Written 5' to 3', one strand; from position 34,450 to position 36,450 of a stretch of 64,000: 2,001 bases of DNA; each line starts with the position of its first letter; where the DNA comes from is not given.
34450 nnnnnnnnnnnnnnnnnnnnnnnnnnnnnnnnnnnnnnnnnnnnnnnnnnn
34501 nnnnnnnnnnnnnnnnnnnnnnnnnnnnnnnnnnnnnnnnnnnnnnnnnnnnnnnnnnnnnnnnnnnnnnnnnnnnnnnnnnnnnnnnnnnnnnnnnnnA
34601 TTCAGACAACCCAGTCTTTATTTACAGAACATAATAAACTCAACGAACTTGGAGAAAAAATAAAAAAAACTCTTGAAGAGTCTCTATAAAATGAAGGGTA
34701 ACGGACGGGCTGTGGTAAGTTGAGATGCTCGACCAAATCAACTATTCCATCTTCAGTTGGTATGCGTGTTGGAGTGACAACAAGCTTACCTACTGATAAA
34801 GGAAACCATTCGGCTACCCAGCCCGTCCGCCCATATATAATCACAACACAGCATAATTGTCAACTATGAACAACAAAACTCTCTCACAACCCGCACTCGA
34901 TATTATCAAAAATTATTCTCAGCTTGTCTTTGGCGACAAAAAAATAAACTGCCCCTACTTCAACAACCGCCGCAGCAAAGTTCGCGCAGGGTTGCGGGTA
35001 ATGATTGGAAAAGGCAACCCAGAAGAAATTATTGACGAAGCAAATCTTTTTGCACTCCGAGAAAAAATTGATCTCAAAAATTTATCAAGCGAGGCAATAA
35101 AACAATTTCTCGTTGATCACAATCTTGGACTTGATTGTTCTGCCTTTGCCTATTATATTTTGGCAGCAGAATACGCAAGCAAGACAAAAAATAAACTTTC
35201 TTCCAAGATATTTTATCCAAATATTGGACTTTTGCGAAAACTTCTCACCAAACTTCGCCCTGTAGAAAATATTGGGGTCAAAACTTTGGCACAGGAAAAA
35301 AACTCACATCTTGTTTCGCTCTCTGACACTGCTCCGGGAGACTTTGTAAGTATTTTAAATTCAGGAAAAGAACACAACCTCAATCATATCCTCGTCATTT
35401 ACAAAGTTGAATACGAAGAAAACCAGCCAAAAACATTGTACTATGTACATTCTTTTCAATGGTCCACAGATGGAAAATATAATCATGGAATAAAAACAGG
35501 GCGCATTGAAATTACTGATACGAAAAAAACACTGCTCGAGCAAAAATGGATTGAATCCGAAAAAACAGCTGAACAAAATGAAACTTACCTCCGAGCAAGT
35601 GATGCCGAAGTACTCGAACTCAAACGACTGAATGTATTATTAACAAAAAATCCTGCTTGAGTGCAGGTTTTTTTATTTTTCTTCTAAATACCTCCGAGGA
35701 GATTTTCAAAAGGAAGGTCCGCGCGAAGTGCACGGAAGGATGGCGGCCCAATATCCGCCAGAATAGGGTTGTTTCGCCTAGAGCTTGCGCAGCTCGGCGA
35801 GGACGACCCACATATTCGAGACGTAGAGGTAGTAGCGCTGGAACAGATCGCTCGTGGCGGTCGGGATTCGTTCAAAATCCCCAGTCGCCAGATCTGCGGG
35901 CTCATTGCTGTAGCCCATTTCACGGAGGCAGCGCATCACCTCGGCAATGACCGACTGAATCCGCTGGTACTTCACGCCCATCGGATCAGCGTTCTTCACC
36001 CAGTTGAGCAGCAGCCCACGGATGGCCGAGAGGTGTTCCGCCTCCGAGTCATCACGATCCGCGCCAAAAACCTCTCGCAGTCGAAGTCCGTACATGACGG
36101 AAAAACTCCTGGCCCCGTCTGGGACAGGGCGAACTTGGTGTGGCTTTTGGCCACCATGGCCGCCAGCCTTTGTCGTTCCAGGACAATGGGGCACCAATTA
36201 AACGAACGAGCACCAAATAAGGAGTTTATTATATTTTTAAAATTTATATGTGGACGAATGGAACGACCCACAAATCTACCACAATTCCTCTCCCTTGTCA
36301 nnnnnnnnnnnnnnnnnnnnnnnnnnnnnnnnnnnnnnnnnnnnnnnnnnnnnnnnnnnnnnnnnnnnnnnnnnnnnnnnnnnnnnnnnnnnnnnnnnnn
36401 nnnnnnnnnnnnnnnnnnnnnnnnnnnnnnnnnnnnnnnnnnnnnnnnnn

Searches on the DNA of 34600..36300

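Call 47: search_rna_families(source=window, start=34600, end=36300, threshold=evalue, max_evalue=10, show_alignments=2)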
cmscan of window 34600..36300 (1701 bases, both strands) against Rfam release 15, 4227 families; matches with E-value up to 10: 17.
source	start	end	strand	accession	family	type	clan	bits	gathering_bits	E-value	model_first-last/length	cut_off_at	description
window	35617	35679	+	RF02064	STnc370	Gene; sRNA;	-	35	54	0.013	1-71/71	no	Enterobacterial sRNA STnc370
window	35639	35704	-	RF02064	STnc370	Gene; sRNA;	-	28.8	54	0.26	1-71/71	no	Enterobacterial sRNA STnc370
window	35645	35716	-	RF02083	OrzO-P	Gene; antitoxin;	-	23.9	60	0.47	1-76/76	no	OrzO-P RNA antitoxin family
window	34624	34712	+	RF02155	NCRUPAR_2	Gene; lncRNA;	-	23.7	80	5.8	1-99/99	no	Non-protein coding RNA, upstream of F2R/PAR1 conserved region 2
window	35642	35691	-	RF00506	Thr_leader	Cis-reg; leader;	-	20.9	55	0.5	1-118/118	no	Threonine operon leader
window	35571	35674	+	RF02747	FtrA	Gene; sRNA;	-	20.9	134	4.8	1-111/111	no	Francisella sRNA A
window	34753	34797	+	RF03344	mir-5365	Gene; miRNA;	-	20.5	70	0.45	1-78/78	no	mir-5365 microRNA precursor family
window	34815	34934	-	RF02287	TtnuCD10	Gene; snRNA; snoRNA; CD-box;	-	19.8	85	7.5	1-117/117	no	Tetrahymena snoRNA TtnuCD10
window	35642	35704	-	RF01859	Phe_leader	Cis-reg; leader;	-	18.5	55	5.4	1-125/125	no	Phenylalanine leader peptide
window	35546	35567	+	RF01114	TMV_UPD-PK1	Cis-reg;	-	18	33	2.5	1-22/22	no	Pseudoknot of upstream pseudoknot domain (UPD) of the 3'UTR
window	35559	35703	-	RF01770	rimP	Cis-reg; leader;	-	17.9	47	8.3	1-102/102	no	Gammaprotebacteria rimP leader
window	35638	35693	-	RF02063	STnc350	Gene; sRNA;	-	16.9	60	5.9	1-68/68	no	Salmonella enterica sRNA STnc350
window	35620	35677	+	RF00506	Thr_leader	Cis-reg; leader;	-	16.4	55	5.8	1-118/118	no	Threonine operon leader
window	35523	35546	-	RF04336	Plastid-petD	Intron;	-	16.1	65.5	4.8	1-47/47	no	Plastid-petD group II-D5 intron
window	35619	35674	+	RF00512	Leu_leader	Cis-reg; leader;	-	15.4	50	5.6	1-148/148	no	Leucine operon leader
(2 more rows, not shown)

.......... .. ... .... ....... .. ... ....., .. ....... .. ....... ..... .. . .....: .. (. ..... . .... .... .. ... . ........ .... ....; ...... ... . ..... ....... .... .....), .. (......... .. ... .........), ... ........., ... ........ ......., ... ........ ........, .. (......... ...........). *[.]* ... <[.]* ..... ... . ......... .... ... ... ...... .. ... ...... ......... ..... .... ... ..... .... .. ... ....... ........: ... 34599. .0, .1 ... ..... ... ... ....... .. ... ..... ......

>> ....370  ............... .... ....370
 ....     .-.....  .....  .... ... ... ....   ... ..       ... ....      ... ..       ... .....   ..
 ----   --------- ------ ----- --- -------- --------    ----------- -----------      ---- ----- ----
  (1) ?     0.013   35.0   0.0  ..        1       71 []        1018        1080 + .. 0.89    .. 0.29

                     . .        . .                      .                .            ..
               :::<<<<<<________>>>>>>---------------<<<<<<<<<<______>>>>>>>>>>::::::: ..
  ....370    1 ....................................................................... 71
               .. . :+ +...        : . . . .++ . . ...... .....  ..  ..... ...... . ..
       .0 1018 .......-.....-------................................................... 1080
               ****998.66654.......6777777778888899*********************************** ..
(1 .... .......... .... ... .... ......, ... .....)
